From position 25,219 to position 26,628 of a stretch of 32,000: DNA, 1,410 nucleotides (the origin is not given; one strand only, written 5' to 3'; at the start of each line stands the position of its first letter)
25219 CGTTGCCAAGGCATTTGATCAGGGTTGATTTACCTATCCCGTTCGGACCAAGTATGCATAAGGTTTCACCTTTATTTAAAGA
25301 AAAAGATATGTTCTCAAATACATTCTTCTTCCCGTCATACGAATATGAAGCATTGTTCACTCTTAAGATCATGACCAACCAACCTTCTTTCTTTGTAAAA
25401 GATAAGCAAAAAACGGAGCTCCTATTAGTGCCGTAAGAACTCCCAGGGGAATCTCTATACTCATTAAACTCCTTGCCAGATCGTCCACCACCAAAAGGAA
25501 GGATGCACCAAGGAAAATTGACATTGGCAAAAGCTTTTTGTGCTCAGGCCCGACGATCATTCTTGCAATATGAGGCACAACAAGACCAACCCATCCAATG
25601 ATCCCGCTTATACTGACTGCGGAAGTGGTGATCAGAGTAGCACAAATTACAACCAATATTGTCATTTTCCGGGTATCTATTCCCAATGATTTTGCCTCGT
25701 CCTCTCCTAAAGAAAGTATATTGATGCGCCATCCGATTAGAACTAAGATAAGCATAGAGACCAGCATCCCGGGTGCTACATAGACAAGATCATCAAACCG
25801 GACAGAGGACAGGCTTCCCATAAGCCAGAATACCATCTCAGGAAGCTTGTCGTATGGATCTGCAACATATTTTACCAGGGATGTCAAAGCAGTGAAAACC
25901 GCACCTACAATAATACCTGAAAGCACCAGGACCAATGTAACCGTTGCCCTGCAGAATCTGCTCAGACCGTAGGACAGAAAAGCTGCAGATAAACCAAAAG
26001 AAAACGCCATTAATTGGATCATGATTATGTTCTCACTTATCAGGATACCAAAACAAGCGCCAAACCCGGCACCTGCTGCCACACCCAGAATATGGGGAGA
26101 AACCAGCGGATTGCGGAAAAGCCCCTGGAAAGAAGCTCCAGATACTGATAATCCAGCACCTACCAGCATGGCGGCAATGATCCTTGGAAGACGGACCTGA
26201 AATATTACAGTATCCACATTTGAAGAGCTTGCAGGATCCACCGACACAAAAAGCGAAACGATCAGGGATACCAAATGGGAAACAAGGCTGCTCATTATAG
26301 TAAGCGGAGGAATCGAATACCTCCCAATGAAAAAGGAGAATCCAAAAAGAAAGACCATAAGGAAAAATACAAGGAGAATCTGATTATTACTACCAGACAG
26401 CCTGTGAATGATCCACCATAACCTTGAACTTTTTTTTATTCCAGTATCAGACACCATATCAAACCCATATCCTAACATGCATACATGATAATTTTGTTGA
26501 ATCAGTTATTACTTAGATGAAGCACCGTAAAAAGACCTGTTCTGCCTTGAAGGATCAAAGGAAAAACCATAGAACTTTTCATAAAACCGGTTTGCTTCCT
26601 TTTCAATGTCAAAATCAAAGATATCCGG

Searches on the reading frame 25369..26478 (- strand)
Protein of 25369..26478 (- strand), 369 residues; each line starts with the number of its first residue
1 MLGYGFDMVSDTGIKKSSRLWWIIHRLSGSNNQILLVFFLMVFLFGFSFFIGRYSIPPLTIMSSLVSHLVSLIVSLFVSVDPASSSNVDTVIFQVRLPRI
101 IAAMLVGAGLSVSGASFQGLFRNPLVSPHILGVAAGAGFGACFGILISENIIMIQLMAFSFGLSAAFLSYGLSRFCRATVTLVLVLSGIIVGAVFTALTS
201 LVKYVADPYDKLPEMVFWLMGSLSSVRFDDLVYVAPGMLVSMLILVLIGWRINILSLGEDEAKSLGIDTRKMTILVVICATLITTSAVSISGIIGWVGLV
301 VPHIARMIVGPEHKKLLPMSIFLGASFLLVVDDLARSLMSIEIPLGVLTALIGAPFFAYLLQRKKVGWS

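Call 4: search_protein_families(library=pfam, proteins=[window:25369-26478:-], max_evalue=0.1)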
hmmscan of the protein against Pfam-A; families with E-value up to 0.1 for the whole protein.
window:25369-26478:- (369 aa): 2 families
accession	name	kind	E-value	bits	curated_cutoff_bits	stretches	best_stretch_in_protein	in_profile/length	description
PF01032.23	FecCD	-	1.6e-89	300.4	26.5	1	40-363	1-311/311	FecCD transport family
PF00950.22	ABC-3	-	0.0013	18.7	20.1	1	140-329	45-226/258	ABC 3 transport family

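Call 5: search_protein_families(library=ncbifam, proteins=[window:25369-26478:-], max_evalue=0.01)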
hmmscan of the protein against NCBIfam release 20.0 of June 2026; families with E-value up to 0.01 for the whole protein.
window:25369-26478:- (369 aa): 16 families
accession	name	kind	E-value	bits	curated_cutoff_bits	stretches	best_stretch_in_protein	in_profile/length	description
NF007081.0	PRK09535.1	equivalog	2e-70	237.9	461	1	79-366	78-363/366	vitamin B12 ABC transporter permease BtuC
TIGR03869.1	F420-0_ABCperm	hypoth_equivalog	1.5e-62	211.8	437.35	1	74-366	30-323/325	putative F420-0 ABC transporter permease subunit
NF003001.0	PRK03784.1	equivalog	1.5e-60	205.1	334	1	64-365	26-329/332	vitamin B12 ABC transporter permease BtuC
NF007867.0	PRK10577.1-3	subfamily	6.5e-57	193.3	849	1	83-365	424-706/710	Fe(3+)-hydroxamate ABC transporter permease FhuB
NF007299.0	PRK09777.1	equivalog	1.7e-55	188.5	406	1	84-365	39-318/318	Fe(3+) dicitrate ABC transporter permease subunit FecD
NF008407.0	PRK11228.1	equivalog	3.9e-54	183.8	396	1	83-364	45-329/330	iron-dicitrate ABC transporter permease FecC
NF007872.0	PRK10577.2-3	equivalog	1.5e-49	169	727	1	85-365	50-332/676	Fe(3+)-hydroxamate ABC transporter permease FhuB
NF007871.0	PRK10577.2-2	equivalog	1.2e-48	166.2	899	1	82-364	394-676/679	Fe(3+)-hydroxamate ABC transporter permease FhuB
NF007866.0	PRK10577.1-2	equivalog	1.1e-47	162.8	554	1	60-365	355-664/666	Fe(3+)-hydroxamate ABC transporter permease FhuB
NF007760.0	PRK10441.1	equivalog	9.3e-47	159.8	428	1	83-366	47-331/335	Fe(3+)-siderophore ABC transporter permease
NF007873.0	PRK10577.2-4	equivalog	7.4e-41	140.6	1012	1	65-362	7-299/646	Fe(3+)-hydroxamate ABC transporter permease FhuB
NF007759.0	PRK10440.1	equivalog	2.7e-39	135.3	422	1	76-363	39-325/330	iron-enterobactin ABC transporter permease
NF007869.0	PRK10577.1-6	equivalog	4.9e-39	134.3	954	1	86-361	416-691/703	Fe(3+)-hydroxamate ABC transporter permease FhuB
NF007868.0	PRK10577.1-5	equivalog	4e-35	121.4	943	1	83-365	48-332/666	Fe(3+)-hydroxamate ABC transporter permease FhuB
NF007870.0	PRK10577.2-1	equivalog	4.9e-35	121.3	1355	2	155-363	122-329/678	Fe(3+)-hydroxamate ABC transporter permease FhuB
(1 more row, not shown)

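Call 67: search_solved_structures(query=window:25369-26478:-, max_evalue=1e-10)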
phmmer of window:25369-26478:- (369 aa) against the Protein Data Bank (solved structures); distinct sequences matched with E-value up to 1e-10: 8.
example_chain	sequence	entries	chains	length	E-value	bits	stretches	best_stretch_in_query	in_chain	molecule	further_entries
2nq2_A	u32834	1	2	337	1.7e-71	244.8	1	39-367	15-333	Hypothetical ABC transporter permease protein HI1471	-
7lb8_B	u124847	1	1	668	1.2e-49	172.9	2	93-364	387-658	Iron(3+)-hydroxamate import system permease protein FhuB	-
4g1u_A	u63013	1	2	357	1e-47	166.6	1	90-365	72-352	Hemin transport system permease protein hmuU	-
5b57_A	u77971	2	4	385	1e-47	166.5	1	77-364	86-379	Putative hemin ABC transport system, membrane protein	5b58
4dbl_A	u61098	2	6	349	7.3e-39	137.4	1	85-362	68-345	Vitamin B12 import system permease protein BtuC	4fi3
1l7v_A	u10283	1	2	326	8e-39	137.3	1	85-362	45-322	VITAMIN B12 TRANSPORT SYSTEM PERMEASE PROTEIN BTUC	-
4r9u_A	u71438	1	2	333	1.1e-38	136.8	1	85-362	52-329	Vitamin B12 import system permease protein BtuC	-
2qi9_A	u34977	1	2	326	1.4e-38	136.5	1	85-362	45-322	Vitamin B12 import system permease protein btuC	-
